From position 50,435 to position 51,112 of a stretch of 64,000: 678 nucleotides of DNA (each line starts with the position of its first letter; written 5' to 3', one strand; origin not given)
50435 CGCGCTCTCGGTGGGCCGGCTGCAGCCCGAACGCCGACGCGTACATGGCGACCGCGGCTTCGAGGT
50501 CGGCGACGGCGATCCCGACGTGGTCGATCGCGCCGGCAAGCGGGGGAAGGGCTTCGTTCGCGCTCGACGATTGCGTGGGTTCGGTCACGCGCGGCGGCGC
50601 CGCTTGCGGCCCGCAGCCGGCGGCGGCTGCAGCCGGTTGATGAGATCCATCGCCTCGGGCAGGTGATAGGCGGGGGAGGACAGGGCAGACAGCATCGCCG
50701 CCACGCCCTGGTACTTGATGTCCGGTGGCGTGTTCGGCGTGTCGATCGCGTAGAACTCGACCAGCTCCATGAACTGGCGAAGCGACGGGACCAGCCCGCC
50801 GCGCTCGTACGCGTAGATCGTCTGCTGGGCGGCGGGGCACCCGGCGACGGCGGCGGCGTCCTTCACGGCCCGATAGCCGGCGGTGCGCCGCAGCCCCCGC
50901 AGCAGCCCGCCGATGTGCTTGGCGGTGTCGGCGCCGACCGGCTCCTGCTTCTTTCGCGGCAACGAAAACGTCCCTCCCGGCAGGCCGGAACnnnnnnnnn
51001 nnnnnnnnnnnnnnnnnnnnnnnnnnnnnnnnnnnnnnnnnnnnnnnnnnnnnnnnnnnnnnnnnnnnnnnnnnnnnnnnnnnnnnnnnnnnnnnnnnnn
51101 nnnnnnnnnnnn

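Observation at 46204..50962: XRE regulator translationally coupled (GTGA) to methylmalonyl-CoA epimerase heading an epimerase-ACAD-kinase-ABC-F operon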

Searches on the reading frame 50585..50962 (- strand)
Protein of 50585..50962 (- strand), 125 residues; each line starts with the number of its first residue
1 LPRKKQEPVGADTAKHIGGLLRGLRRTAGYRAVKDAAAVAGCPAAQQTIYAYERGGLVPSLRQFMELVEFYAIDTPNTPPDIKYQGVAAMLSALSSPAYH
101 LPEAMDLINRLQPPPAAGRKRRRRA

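Call 5: search_protein_families(library=pfam, proteins=[window:50585-50962:-], max_evalue=0.01)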
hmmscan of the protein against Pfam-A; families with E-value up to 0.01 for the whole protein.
window:50585-50962:- (125 aa): 1 family
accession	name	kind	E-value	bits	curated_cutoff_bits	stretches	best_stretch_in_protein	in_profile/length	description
PF13560.12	HTH_31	-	2.5e-05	24.9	27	1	17-74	2-57/64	Helix-turn-helix domain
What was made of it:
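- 50585..50962 (-): XRE/BldD-NTD-like small helix-turn-helix (HTH) protein, 125 aa, TTG start. It has basic N- and C-terminal tails (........... and ...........). Pfam HTH_31 scores 24.9 bits, E 2.5e-5, below the gathering score of 27 (call 5).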

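Call 6: search_protein_families(library=ncbifam, proteins=[window:50585-50962:-], max_evalue=0.001)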
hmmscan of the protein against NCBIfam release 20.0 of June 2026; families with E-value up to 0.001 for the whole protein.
window:50585-50962:- (125 aa): 0 families

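Call 8: find_homologous_proteins(query=window:50585-50962:-, max_evalue=0.001)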
Query window:50585-50962:- (125 aa): 904 proteins with E <= 0.001 among 1123 candidates; the best 120 are listed.
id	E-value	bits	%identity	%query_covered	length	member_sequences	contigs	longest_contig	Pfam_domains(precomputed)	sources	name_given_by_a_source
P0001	1.3e-75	269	99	100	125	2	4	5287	PF13560.13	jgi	jgi:hypothetical protein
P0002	1.2e-63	231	86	90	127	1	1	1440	PF13560.13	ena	-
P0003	3.8e-63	229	85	94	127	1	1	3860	-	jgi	jgi:hypothetical protein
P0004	1.6e-62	227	85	94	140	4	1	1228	-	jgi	-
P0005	1.1e-61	224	85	94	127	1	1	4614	-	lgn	-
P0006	7.3e-61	222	84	99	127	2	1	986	-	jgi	jgi:hypothetical protein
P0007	1.9e-60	220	79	99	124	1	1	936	-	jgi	jgi:hypothetical protein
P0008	6.3e-60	219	80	99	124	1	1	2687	-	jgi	jgi:hypothetical protein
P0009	8.0e-60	218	80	98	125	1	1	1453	-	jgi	-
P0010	8.5e-60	218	78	100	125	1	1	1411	-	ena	-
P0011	1.0e-59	218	82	99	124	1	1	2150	-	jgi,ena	jgi:hypothetical protein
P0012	1.1e-59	218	80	99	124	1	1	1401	-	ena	-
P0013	1.2e-59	218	79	94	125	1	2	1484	-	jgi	jgi:hypothetical protein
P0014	1.2e-59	218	80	99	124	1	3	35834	-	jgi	jgi:hypothetical protein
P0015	1.2e-59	218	78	99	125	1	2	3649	-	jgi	jgi:hypothetical protein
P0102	3.2e-57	210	80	98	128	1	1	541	PF13560.13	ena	-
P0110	5.8e-57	209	79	99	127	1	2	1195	PF13560.13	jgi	jgi:hypothetical protein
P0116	8.4e-57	208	79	99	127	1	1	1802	PF13560.13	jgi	jgi:hypothetical protein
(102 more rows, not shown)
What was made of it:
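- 50585..50962 (-): There are more than 900 homologues at 76-99% identity (call 8).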

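Call 10: find_related_loci(query=A1, collection=genome_contigs, flank=7000)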
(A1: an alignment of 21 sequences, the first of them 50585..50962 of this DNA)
Query A1 (125 aa) in genome_contigs; peptide patterns used: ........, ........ (x = any residue, [..] = any of these).
239 stretches matched a pattern; 183 encode a relative of the query (tblastn E <= 1e-3); the best 80 are kept; 80 distinct loci.
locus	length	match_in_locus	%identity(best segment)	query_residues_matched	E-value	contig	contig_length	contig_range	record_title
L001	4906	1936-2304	74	1-123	1e-61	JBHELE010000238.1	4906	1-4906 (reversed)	MAG: Actinomycetota bacterium isolate S1_bin.2.orig S1_k141_3329429, whole genome shotgun sequence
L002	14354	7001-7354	79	1-118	3e-61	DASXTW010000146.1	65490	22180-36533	MAG TPA_asm: Actinomycetota bacterium isolate SMAG_U4702 k141_790539, whole genome shotgun sequence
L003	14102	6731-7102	76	1-124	8e-61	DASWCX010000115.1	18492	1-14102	MAG TPA_asm: Actinomycetota bacterium isolate SMAG_U2720 k141_873901, whole genome shotgun sequence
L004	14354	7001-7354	79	1-118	3e-60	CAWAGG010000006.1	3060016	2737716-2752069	MAG: uncultured Actinomycetota bacterium isolate MFD04944.bin.2.174 genome assembly, contig: contig_9349, whole genome s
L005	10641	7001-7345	78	1-115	5e-61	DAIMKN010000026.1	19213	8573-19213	MAG TPA_asm: Actinomycetota bacterium isolate CTOTU41507 NODE_2395_length_19213_cov_7.353534, whole genome shotgun seque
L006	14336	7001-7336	78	1-112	1e-59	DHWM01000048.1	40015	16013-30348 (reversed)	MAG TPA_asm: Actinobacteria bacterium UBA5182 UBA5182_contig_3335, whole genome shotgun sequence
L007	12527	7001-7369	76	1-123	3e-59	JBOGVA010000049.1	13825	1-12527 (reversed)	MAG: Actinomycetota bacterium isolate M3-S_metawrap_bin.294 k127_107798, whole genome shotgun sequence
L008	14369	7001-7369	75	1-123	3e-59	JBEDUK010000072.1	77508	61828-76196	MAG: Actinomycetota bacterium isolate Bin.020.pasture_P3 k127_5439962, whole genome shotgun sequence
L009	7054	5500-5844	77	1-115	2e-58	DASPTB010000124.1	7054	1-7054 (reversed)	MAG TPA_asm: Actinomycetota bacterium isolate SMAG_U12266 k141_1057189, whole genome shotgun sequence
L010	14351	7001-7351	78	1-117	4e-58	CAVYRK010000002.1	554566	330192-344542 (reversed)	MAG: uncultured Actinomycetota bacterium isolate MFD06085.bin.2.1 genome assembly, contig: contig_22945, whole genome sh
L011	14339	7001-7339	78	1-113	1e-57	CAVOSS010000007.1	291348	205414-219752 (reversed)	MAG: uncultured Actinomycetota bacterium isolate MFD00392.bin.2.136 genome assembly, contig: contig_27823, whole genome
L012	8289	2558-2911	77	1-118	8e-58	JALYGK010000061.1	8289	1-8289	MAG: Actinomycetota bacterium isolate GDC bin9 SD1469-71_k127_1459393, whole genome shotgun sequence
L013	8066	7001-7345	79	1-115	1e-57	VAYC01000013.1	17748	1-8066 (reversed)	MAG: Actinobacteria bacterium isolate AC_48 14_1009_16_30cm_scaffold_4722, whole genome shotgun sequence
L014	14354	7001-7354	76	1-118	2e-57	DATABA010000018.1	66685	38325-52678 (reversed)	MAG TPA_asm: Actinomycetota bacterium isolate SMAG_U6686 k141_4899474, whole genome shotgun sequence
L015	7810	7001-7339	78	1-113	2e-57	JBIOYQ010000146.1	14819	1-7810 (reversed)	MAG: Actinomycetota bacterium isolate MAG026 k127_40437, whole genome shotgun sequence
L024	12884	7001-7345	70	1-112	5e-47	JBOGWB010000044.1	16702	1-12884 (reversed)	MAG: Actinomycetota bacterium isolate M3-S_metawrap_bin.117 k127_3076949, whole genome shotgun sequence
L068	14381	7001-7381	55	3-124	2e-38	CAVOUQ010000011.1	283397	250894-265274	MAG: uncultured Actinomycetes bacterium isolate MFD10007.bin.2.82 genome assembly, contig: contig_14085, whole genome sh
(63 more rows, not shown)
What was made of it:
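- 50585..50962 (-): 183 species genomes encode a relative (call 10).
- Identity is unusually high for a small regulator, at 55-86% across species (calls 8, 10).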

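Call 26: predict_structure(alignment_id=A1)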
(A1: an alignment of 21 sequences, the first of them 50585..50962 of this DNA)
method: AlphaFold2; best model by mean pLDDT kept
length: 125 residues; sequences in the alignment: 21
mean_pLDDT: 61.9   pTM: 0.59
mean pLDDT of the five models: 61.9, 56.7, 55.7, 55.0, 53.7
residues with pLDDT >= 90: 0; 70-90: 51; 50-70: 42; < 50: 32
segments of 3 or more residues with pLDDT < 50: 1-28
pLDDT, mean of each block of 10 residues (from residue 1): 36 40 43 70 74 66 76 74 70 61 81 59 51
secondary structure, 60 per line:
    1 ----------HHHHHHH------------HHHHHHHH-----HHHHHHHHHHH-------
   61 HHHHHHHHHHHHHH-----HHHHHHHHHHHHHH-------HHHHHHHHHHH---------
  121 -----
elements in order: H11-17 H30-37 H43-53 H61-74 H80-93 H101-111

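Call 28: find_homologous_proteins(query=L068:7001-7384:+, max_evalue=0.001)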
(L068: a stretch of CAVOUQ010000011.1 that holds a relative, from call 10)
Query L068:7001-7384:+ (127 aa): 1254 proteins with E <= 0.001 among 1357 candidates; the best 120 are listed.
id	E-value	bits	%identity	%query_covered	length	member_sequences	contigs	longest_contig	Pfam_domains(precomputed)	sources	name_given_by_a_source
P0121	2.7e-73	262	100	100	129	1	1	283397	PF13560.13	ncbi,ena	-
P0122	1.3e-67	243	94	100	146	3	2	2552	PF13560.13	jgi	-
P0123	1.8e-67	243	94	100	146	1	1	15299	PF13560.13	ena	-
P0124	1.5e-66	240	91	100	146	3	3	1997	PF13560.13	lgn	-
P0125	2.0e-66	240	91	100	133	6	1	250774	-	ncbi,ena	-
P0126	6.2e-63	228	89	100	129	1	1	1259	-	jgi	jgi:hypothetical protein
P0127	2.4e-62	226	87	100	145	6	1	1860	PF13560.13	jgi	jgi:predicted transcriptional regulator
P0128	3.8e-61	222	85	100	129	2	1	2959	PF13560.13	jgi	jgi:hypothetical protein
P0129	3.7e-60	219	84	100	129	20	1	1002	PF13560.13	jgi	jgi:hypothetical protein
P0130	7.6e-60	218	83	100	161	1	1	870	PF13560.13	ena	-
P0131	2.2e-59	217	84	98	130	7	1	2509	PF13560.13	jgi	jgi:hypothetical protein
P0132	4.9e-59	216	83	100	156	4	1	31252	PF13560.13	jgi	jgi:hypothetical protein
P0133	5.5e-59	216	84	100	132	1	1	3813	PF13560.13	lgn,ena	-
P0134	7.2e-59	215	82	100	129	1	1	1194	PF13560.13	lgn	-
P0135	8.1e-59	215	83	100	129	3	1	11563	PF13560.13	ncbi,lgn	ncbi:MAG: hypothetical protein ACRDHU_04890 [Actinomycetota bacterium]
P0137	8.5e-59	215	82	100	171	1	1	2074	PF13560.13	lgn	-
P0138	9.6e-59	215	84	99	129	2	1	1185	PF13560.13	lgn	-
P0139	1.1e-58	215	83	100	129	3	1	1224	PF13560.13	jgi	jgi:transcriptional regulator with XRE-family HTH domain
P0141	1.3e-58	214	82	100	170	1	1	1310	PF13560.13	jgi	jgi:hypothetical protein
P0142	4.1e-58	213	82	100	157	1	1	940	PF13560.13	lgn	-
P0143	1.0e-57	211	81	98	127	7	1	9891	PF13560.13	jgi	jgi:transcriptional regulator with XRE-family HTH domain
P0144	2.1e-57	210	82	100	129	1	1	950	PF13560.13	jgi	-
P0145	2.2e-57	210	80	100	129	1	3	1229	PF13560.13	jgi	jgi:DNA-binding XRE family transcriptional regulator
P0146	2.4e-57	210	81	100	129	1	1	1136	PF13560.13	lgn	-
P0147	3.0e-57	210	83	100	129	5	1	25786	PF13560.13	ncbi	ncbi:MAG TPA: helix-turn-helix domain-containing protein [Actinomycetota bacterium]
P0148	3.9e-57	210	83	100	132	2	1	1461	PF13560.13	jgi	jgi:DNA-binding XRE family transcriptional regulator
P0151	1.2e-56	208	80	100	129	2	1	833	PF13560.13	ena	-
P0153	2.0e-56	207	80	100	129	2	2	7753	PF13560.13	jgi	jgi:hypothetical protein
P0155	4.6e-56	206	82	97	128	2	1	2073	PF13560.13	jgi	jgi:DNA-binding XRE family transcriptional regulator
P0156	5.2e-56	206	80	100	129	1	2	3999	PF13560.13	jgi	jgi:hypothetical protein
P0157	5.4e-56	206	80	100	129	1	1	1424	PF13560.13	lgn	-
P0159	8.9e-56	205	81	100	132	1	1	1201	PF13560.13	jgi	jgi:hypothetical protein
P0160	1.5e-55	204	81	100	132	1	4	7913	PF13560.13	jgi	jgi:predicted transcriptional regulator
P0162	1.6e-55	204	79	98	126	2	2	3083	PF13560.13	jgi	jgi:DNA-binding XRE family transcriptional regulator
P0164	3.3e-55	203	79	100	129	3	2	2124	PF13560.13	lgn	-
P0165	3.5e-55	203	80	98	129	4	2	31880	PF13560.13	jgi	jgi:Helix-turn-helix domain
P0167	4.4e-55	203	81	98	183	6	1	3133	PF13560.13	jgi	jgi:transcriptional regulator with XRE-family HTH domain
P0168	4.4e-55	203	77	100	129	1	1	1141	PF13560.13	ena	-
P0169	4.9e-55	203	78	100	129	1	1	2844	PF13560.13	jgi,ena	-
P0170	6.4e-55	202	79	100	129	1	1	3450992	PF13560.13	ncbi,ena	-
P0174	8.7e-55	202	77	100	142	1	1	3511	PF13560.13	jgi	jgi:DNA-binding XRE family transcriptional regulator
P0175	1.0e-54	202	78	98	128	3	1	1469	PF13560.13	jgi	jgi:predicted transcriptional regulator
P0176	1.1e-54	202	80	98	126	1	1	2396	PF13560.13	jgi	jgi:hypothetical protein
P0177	1.1e-54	202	80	99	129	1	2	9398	PF13560.13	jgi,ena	-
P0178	1.1e-54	202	79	99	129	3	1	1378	PF01381.29,PF13560.13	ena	-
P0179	1.4e-54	201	80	97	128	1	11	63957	PF13560.13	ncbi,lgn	ncbi:MAG TPA: helix-turn-helix domain-containing protein [Actinomycetota bacterium]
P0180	1.6e-54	201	80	98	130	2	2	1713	PF13560.13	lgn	-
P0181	1.7e-54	201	80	100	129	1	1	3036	PF13560.13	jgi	jgi:DNA-binding XRE family transcriptional regulator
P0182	1.9e-54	201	78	100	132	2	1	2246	PF13560.13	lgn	-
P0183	2.2e-54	201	78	98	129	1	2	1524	PF01381.29,PF13560.13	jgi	jgi:transcriptional regulator with XRE-family HTH domain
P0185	2.6e-54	200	76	100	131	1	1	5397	PF13560.13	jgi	jgi:transcriptional regulator with XRE-family HTH domain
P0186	2.8e-54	200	79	100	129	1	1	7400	PF13560.13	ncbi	ncbi:MAG TPA: hypothetical protein VF029_05440 [Actinomycetota bacterium]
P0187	3.1e-54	200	78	99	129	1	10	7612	PF01381.29,PF13560.13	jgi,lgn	jgi:transcriptional regulator with XRE-family HTH domain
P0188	3.2e-54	200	85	93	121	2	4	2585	PF13560.13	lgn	-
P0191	3.6e-54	200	79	99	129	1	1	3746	PF13560.13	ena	-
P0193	5.0e-54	200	80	100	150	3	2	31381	PF13560.13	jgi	-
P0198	7.1e-54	199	76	100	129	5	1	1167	PF13560.13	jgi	-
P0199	7.4e-54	199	78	98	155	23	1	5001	PF13560.13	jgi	-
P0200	8.4e-54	199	77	99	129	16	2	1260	PF13560.13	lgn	-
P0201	8.7e-54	199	78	98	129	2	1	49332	PF01381.29,PF13560.13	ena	-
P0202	1.1e-53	198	77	98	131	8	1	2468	PF13560.13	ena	-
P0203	1.1e-53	198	79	100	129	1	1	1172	PF13560.13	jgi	jgi:transcriptional regulator with XRE-family HTH domain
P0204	1.2e-53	198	78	99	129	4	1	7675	PF01381.29,PF13560.13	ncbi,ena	-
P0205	1.2e-53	198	77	98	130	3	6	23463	PF13560.13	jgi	jgi:DNA-binding XRE family transcriptional regulator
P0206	1.2e-53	198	78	97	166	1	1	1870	PF13560.13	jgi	jgi:hypothetical protein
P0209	1.6e-53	198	77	98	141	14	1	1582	PF13560.13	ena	-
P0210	1.8e-53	198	77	100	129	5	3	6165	PF13560.13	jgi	jgi:hypothetical protein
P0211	2.0e-53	198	76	100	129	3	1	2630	PF13560.13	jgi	jgi:transcriptional regulator with XRE-family HTH domain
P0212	2.0e-53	198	78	97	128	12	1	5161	PF13560.13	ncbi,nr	ncbi:MAG TPA: helix-turn-helix domain-containing protein [Actinomycetota bacterium]|nr:helix-turn-he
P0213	2.2e-53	197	77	98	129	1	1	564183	PF01381.29,PF13560.13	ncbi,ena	-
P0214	2.3e-53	197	77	99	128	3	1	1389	PF13560.13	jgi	-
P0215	2.6e-53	197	76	99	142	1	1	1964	PF13560.13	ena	-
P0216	3.0e-53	197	75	99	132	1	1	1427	PF13560.13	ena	-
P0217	3.0e-53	197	76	100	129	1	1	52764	PF13560.13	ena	-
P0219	4.0e-53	197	76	99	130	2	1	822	PF13560.13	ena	-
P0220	4.0e-53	197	76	98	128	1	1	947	PF13560.13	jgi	jgi:transcriptional regulator with XRE-family HTH domain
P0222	4.2e-53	197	76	99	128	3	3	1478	PF13560.13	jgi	jgi:transcriptional regulator with XRE-family HTH domain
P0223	4.3e-53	197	78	97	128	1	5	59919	PF13560.13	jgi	jgi:hypothetical protein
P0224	4.3e-53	197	76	98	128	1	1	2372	PF13560.13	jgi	-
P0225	5.2e-53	196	77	98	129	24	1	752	PF13560.13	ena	-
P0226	5.2e-53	196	76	99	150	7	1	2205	PF13560.13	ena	-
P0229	6.1e-53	196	78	98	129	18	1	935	PF01381.29,PF13560.13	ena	-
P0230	6.7e-53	196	76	97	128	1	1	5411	PF13560.13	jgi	jgi:transcriptional regulator with XRE-family HTH domain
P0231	1.1e-52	195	77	98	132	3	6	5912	PF13560.13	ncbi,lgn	-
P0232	1.1e-52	195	77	100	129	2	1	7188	PF13560.13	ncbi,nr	ncbi:MAG TPA: hypothetical protein VE669_04490 [Actinomycetota bacterium]|nr:hypothetical protein [A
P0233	1.2e-52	195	77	98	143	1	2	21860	PF13560.13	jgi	jgi:transcriptional regulator with XRE-family HTH domain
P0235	1.4e-52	195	77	98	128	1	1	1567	PF13560.13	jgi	jgi:DNA-binding XRE family transcriptional regulator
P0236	1.5e-52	195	78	100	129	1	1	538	PF13560.13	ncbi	-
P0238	1.6e-52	195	76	98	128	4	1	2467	PF13560.13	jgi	jgi:transcriptional regulator with XRE-family HTH domain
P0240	1.7e-52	195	75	98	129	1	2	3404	PF13560.13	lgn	-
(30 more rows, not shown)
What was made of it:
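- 50585..50962 (-): Many homologues carry PF13560 or PF01381 (call 28).
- On XRE-family HTH (Pfam HTH_31 / HTH_3): Most homologues from the more distant sub-clade carry precomputed PF13560, and some also carry PF01381 (call 28).
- Homologues match HTH_31 and HTH_3 (call 28). There are hundreds of homologues at the protein level (calls 8, 28).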

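Call 29: fold_search(model_id=the predicted structure, library=pdb)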
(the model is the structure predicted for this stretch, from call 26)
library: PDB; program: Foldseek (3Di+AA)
matches with E <= 10: 21; with E <= 0.001: 0
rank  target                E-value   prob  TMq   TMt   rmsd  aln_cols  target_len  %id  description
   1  9uwh_A4               2.9e+00  0.08  0.24  0.08  13.6       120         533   13  human mitoribosome trapped by retapamulin (released 2025-10-29)
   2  7mq8_SZ               3.8e+00  0.12  0.37  0.20   8.1       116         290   16  Cryo-EM structure of the human SSU processome, state pre-A1 (released 2021-09-22)
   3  6yxy_BI               4.4e+00  0.08  0.27  0.14  11.4       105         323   16  State B of the Trypanosoma brucei mitoribosomal large subunit assembly intermediate (released 2020-10-14)
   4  5bt1_B                4.7e+00  0.12  0.36  0.21  10.8       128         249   10  histone chaperone Hif1 playing with histone H2A-H2B dimer (released 2016-10-26)
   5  3o48                  5.5e+00  0.23  0.37  0.37   4.1        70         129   10  Crystal structure of fission protein Fis1 from Saccharomyces cerevisiae (released 2011-08-10)
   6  6t80_C                5.8e+00  0.11  0.38  0.24  12.0       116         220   11  Human 14-3-3 sigma fused to the AANAT peptide including phosphoserine-205 (released 2020-11-18)
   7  8xwx_C                6.8e+00  0.20  0.35  0.37   3.6        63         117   10  Crystal structure of FIS1-BAP31 complex from human (released 2024-05-15)
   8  1n4p_A                6.8e+00  0.06  0.29  0.15  10.2       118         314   12  Protein Geranylgeranyltransferase type-I Complexed with Geranylgeranyl Diphosphate (released 2003-11-18)
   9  2wfp                  7.1e+00  0.06  0.25  0.10   8.0        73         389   19  Crystal structure of mannose 6-phosphate isomerase (apo form) from Salmonella typhimurium (released 2009-07-14)
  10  5b26_C                7.5e+00  0.06  0.30  0.25   7.9       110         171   14  Crystal structure of mouse SEL1L (released 2016-04-27)
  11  2e2e_A                7.5e+00  0.05  0.23  0.18  11.9       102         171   15  TPR domain of NrfG mediates the complex formation between heme lyase and formate-dependent nitrite reductase in Escher (released 2007-10-23)
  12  5jqy_A                7.9e+00  0.07  0.30  0.12  10.3       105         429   16  Aspartyl/Asparaginyl beta-hydroxylase (AspH)oxygenase and TPR domains in complex with manganese, N-oxalylglycine and f (released 2017-05-24)
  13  1y8m_MODEL_1_A        8.8e+00  0.11  0.38  0.34   6.9        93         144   12  Solution Structure of Yeast Mitochondria Fission Protein Fis1 (released 2005-04-05)
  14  3h1y                  8.8e+00  0.04  0.23  0.10  10.2        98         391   15  Crystal structure of mannose 6-phosphate isomerase from Salmonella typhimurium bound to substrate (f6p)and metal atom (z (released 2009-05-19)
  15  2pqn_A                9.3e+00  0.11  0.37  0.36   6.7        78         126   13  Crystal structure of yeast Fis1 complexed with a fragment of yeast Mdv1 (released 2007-11-06)
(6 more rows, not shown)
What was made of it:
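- Tried and rejected: First AF2 model from 21 close homologues: pLDDT 62, and its Foldseek hits were meaningless (calls 26, 29).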

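Call 36: predict_structure(alignment_id=A2)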
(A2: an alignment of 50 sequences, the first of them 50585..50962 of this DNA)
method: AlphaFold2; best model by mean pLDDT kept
length: 125 residues; sequences in the alignment: 50
mean_pLDDT: 81.7   pTM: 0.73
mean pLDDT of the five models: 81.7, 65.0, 64.7, 64.5, 60.9
residues with pLDDT >= 90: 51; 70-90: 45; 50-70: 24; < 50: 5
segments of 3 or more residues with pLDDT < 50: 1-4
pLDDT, mean of each block of 10 residues (from residue 1): 58 91 90 80 63 78 91 90 96 92 91 72 54
secondary structure, 60 per line:
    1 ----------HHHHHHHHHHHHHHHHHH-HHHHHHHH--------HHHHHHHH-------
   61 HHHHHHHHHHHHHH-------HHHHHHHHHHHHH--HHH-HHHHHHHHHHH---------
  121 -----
elements in order: H11-28 H30-37 H46-53 H61-74 H82-94 H101-111
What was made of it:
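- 50585..50962 (-): The AF2 model has pLDDT 81.7 (call 36).
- On XRE-family HTH (Pfam HTH_31 / HTH_3): The AF2 model built from 50 sequences has pLDDT 81.7 (call 36).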
